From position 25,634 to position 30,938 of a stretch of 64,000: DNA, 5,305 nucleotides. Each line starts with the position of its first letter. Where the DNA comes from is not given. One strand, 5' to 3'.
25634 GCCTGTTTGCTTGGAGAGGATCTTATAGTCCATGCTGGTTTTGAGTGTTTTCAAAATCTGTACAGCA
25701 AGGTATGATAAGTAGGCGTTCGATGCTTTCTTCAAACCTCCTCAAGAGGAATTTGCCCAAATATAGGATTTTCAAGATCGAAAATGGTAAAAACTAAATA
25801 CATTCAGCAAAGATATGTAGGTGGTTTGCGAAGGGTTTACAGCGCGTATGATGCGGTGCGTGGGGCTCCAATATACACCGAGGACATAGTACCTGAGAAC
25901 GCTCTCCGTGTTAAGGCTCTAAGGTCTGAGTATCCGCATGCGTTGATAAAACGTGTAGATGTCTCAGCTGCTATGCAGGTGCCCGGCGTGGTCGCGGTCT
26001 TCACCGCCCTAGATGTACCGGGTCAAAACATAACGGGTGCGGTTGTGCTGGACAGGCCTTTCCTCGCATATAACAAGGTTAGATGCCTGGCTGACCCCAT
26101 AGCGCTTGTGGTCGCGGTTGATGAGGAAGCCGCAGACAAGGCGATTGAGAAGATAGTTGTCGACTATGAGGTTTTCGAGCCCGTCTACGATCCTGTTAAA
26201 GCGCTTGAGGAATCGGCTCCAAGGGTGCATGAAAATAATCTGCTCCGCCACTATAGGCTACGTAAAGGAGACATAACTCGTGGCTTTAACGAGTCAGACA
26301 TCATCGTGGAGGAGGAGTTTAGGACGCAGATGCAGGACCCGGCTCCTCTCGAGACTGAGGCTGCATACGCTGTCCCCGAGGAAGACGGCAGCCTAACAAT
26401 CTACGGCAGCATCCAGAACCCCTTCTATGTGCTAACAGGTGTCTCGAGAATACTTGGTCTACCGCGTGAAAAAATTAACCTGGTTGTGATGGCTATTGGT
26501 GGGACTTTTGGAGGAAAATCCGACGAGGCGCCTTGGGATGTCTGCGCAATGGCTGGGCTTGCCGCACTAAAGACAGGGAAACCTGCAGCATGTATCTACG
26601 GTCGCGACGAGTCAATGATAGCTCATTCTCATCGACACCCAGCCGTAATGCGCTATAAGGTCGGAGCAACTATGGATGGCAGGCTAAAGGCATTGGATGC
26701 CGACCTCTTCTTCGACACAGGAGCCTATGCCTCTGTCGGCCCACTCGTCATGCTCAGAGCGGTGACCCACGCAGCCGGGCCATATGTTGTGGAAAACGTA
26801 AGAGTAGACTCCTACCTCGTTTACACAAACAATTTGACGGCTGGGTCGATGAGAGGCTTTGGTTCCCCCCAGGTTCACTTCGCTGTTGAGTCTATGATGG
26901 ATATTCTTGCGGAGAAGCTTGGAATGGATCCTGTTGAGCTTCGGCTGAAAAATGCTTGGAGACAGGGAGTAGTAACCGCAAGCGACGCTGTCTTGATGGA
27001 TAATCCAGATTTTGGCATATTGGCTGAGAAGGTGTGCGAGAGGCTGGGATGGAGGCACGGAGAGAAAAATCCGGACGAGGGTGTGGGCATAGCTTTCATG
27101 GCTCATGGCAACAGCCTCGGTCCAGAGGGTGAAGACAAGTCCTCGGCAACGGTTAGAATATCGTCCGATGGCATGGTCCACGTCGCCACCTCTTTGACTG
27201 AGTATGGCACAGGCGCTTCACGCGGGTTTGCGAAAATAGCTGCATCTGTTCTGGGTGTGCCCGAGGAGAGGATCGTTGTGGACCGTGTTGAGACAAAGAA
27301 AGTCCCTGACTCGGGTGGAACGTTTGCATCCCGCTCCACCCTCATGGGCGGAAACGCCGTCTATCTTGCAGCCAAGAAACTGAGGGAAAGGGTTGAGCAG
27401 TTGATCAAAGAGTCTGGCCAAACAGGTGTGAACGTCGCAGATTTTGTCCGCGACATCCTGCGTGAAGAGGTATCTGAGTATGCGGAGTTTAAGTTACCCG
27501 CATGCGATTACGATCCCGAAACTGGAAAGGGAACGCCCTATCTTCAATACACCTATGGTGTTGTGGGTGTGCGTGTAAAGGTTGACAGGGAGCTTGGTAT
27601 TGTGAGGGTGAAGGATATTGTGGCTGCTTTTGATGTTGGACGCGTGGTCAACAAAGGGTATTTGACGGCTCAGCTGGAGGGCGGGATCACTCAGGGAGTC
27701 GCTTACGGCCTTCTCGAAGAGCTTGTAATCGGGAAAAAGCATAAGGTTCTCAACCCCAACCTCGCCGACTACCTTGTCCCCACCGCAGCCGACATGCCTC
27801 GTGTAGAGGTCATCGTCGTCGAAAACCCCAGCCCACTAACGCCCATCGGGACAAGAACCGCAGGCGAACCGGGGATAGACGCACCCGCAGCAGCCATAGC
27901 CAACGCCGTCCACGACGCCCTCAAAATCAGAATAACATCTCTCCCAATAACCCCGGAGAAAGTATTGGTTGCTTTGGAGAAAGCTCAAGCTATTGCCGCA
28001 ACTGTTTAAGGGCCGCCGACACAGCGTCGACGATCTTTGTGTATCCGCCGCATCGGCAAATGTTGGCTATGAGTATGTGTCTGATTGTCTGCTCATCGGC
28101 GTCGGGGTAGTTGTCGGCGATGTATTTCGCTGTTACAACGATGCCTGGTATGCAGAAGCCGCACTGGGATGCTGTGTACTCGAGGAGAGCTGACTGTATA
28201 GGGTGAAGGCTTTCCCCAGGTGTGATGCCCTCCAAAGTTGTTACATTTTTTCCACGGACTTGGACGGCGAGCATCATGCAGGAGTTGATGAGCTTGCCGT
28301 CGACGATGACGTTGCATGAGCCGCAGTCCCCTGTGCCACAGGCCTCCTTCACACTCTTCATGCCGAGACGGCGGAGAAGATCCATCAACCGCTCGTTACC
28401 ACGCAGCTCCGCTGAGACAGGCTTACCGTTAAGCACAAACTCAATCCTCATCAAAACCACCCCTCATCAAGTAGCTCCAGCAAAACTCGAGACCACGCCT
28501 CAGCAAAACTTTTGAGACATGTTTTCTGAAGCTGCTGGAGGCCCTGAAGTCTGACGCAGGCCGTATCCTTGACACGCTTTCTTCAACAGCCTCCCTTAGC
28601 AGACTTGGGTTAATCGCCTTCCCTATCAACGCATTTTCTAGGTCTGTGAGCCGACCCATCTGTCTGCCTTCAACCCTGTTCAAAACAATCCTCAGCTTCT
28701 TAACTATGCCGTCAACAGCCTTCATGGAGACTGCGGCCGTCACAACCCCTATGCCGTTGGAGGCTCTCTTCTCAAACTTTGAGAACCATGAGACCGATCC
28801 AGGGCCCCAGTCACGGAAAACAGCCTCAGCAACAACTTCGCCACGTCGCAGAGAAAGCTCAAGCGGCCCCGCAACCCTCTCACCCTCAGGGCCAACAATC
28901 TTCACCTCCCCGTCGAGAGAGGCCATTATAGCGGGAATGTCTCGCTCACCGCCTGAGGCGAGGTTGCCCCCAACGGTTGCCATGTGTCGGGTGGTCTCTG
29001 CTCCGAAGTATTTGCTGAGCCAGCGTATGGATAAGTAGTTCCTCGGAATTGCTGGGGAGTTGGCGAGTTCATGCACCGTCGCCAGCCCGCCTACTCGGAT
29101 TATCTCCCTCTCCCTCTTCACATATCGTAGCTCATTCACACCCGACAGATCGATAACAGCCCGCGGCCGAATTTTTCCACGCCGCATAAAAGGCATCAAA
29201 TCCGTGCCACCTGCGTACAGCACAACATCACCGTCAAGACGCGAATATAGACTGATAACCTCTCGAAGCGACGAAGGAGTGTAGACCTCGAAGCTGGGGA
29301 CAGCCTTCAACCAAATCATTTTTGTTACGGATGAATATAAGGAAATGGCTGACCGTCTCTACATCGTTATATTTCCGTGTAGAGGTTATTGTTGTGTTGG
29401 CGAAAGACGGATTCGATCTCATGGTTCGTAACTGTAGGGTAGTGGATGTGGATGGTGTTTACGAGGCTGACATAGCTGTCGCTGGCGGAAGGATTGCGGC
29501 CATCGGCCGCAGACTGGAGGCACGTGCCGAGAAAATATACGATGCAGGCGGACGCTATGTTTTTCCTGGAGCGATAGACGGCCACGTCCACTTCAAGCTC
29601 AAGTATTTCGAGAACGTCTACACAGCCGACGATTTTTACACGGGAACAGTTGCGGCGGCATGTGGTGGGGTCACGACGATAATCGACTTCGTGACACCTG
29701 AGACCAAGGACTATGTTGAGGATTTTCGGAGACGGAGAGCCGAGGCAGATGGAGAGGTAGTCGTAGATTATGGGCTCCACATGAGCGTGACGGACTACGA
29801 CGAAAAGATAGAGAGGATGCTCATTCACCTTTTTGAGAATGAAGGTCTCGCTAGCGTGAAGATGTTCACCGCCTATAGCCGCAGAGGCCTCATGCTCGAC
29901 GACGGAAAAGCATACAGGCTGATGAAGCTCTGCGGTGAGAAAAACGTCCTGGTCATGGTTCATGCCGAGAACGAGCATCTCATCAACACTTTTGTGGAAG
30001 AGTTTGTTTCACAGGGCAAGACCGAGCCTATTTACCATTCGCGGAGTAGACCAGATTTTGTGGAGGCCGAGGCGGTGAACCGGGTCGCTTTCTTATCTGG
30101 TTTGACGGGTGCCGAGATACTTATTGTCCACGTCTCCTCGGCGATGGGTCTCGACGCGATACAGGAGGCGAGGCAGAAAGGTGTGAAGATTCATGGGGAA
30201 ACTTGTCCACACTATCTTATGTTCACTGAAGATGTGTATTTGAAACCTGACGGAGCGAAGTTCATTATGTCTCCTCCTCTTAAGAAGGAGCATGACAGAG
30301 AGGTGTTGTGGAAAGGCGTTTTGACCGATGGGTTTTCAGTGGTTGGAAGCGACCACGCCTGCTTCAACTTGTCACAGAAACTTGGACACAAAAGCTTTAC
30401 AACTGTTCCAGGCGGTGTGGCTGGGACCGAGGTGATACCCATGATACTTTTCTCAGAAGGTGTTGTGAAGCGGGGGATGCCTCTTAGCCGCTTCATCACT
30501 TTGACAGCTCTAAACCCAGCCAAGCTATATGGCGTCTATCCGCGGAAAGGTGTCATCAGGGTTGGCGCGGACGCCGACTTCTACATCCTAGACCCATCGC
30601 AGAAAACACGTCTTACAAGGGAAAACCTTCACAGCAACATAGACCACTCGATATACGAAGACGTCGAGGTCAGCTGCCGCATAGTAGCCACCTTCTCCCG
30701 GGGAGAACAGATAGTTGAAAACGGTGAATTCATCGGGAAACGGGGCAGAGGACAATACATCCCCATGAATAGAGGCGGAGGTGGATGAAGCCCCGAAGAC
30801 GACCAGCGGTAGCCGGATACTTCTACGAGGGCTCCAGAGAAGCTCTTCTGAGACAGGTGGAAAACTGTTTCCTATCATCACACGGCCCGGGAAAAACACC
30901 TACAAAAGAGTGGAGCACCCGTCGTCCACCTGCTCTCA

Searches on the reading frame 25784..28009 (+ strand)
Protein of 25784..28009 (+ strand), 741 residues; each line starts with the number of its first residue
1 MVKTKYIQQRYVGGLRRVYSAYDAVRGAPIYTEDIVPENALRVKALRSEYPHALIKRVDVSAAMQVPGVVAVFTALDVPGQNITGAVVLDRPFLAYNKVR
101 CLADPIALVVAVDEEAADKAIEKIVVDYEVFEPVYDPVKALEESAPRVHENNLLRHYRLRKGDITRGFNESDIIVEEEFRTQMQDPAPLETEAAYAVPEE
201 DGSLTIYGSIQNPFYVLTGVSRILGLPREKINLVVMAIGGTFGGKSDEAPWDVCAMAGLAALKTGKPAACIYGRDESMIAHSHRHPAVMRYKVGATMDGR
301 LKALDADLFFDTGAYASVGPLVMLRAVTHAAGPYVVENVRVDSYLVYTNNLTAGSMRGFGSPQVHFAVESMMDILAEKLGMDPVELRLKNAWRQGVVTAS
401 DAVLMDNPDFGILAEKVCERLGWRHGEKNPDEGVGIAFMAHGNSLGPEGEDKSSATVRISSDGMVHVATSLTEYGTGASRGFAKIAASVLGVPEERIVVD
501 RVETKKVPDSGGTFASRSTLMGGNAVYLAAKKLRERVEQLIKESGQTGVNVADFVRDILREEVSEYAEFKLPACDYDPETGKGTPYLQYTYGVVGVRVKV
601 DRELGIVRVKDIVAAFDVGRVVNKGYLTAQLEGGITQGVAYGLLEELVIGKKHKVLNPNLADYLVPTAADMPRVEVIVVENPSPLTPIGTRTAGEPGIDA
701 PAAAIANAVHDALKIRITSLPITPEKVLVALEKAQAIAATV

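Call 79: search_protein_families(library=pfam, proteins=[window:25784-28009:+], max_evalue=0.00001)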
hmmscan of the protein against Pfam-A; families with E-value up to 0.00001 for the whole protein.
window:25784-28009:+ (741 aa): 3 families
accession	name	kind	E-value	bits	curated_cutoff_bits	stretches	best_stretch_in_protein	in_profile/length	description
PF02738.23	MoCoBD_1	-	1.1e-87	293.6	27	1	151-391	7-244/244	Molybdopterin cofactor-binding domain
PF20256.3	MoCoBD_2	-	4.2e-62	210.6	27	1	431-672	24-283/283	Molybdopterin cofactor-binding domain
PF01315.27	Ald_Xan_dh_C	-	4.1e-26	91.9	31.3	1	27-130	2-108/110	Aldehyde oxidase and xanthine dehydrogenase, a/b hammerhead domain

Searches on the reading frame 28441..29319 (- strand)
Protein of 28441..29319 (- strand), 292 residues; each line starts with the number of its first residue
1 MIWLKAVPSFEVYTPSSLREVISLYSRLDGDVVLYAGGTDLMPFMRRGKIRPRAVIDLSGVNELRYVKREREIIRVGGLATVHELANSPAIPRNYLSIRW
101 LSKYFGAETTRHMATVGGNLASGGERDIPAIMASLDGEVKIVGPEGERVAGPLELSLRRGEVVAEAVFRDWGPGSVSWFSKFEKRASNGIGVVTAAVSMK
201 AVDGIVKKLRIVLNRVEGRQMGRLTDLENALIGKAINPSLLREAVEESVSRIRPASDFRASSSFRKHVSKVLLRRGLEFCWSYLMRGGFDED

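Call 79: search_protein_families(library=pfam, proteins=[window:28441-29319:-], max_evalue=0.00001)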
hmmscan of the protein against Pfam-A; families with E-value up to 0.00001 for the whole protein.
window:28441-29319:- (292 aa): 2 families
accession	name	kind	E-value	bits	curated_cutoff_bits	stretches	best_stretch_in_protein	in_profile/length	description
PF00941.27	FAD_binding_5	-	2e-26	93.3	27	1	9-149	2-141/170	FAD binding domain in molybdopterin dehydrogenase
PF03450.22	CO_deh_flav_C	-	1e-16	61.4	25.5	1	183-277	6-99/102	CO dehydrogenase flavoprotein C-terminal domain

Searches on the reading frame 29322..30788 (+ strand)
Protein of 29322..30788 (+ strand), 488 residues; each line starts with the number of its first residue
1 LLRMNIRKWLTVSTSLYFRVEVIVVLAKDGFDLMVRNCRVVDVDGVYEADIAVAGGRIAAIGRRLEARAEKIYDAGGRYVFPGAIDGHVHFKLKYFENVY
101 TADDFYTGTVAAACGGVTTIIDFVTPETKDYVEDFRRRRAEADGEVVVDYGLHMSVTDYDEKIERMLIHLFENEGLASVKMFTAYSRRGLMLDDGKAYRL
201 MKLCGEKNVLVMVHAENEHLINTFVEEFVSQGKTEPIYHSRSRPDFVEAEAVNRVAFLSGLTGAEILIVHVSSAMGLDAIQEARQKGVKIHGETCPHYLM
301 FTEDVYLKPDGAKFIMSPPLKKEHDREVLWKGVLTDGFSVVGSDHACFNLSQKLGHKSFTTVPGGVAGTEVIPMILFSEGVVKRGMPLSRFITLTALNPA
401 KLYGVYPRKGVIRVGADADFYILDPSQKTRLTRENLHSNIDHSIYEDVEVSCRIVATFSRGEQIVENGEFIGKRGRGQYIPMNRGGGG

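Call 79: search_protein_families(library=pfam, proteins=[window:29322-30788:+], max_evalue=0.00001)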
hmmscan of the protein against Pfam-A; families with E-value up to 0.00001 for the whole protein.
window:29322-30788:+ (488 aa): 2 families
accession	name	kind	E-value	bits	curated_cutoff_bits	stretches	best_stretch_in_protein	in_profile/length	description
PF01979.26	Amidohydro_1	-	6.9e-24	85.2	25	1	79-462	1-343/345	Amidohydrolase family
PF07969.17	Amidohydro_3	-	2e-13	51.1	29.7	0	384-454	405-461/472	Amidohydrolase family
